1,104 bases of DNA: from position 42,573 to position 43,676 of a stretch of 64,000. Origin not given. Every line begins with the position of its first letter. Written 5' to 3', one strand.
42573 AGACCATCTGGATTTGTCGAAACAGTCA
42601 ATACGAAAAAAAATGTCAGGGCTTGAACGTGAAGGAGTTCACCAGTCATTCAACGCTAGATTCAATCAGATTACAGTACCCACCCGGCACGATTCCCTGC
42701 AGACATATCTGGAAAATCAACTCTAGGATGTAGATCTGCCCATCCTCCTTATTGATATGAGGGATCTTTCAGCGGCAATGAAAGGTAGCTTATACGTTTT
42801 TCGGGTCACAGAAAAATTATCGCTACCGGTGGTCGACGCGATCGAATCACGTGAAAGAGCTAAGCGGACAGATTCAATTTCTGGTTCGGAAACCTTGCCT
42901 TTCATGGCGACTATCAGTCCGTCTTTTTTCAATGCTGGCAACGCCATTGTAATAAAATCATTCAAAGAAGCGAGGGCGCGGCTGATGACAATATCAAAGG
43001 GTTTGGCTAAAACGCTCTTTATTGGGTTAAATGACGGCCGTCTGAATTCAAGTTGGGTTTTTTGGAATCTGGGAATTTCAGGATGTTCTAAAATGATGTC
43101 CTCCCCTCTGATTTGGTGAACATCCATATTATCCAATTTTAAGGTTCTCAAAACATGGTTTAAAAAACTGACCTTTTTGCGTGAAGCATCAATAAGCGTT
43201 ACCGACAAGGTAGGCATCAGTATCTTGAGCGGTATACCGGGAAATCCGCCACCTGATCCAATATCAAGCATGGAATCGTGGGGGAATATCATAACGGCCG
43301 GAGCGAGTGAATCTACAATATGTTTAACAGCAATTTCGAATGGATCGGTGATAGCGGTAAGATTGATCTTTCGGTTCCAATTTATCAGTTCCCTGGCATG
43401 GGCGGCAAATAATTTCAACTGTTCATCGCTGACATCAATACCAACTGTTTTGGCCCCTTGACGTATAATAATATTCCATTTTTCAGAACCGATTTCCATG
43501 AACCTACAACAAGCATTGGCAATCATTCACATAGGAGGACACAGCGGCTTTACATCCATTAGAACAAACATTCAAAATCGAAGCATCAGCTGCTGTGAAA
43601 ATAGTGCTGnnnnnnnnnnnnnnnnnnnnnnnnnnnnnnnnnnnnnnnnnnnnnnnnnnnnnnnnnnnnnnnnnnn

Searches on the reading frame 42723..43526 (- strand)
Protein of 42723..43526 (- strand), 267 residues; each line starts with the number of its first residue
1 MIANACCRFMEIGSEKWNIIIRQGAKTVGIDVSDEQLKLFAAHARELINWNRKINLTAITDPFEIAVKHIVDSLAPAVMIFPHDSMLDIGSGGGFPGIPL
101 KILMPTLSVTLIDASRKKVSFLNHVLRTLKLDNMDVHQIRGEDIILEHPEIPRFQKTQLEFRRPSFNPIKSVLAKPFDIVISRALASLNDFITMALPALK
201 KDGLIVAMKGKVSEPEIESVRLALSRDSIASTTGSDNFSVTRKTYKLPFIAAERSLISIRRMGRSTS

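Call 21: search_protein_families(library=pfam, proteins=[window:42723-43526:-])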
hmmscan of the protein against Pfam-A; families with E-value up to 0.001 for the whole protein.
window:42723-43526:- (267 aa): 4 families
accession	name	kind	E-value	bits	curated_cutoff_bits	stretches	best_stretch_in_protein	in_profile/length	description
PF02527.21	GidB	-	8e-43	146.4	27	2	38-143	3-109/184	rRNA small subunit methyltransferase G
PF13847.12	Methyltransf_31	-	1.4e-08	35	27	1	83-206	4-108/145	Methyltransferase domain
PF08242.18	Methyltransf_12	-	3.2e-05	25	30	0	87-182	1-71/98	Methyltransferase domain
PF13649.12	Methyltransf_25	-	4e-05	24.7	27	0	87-144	2-58/97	Methyltransferase domain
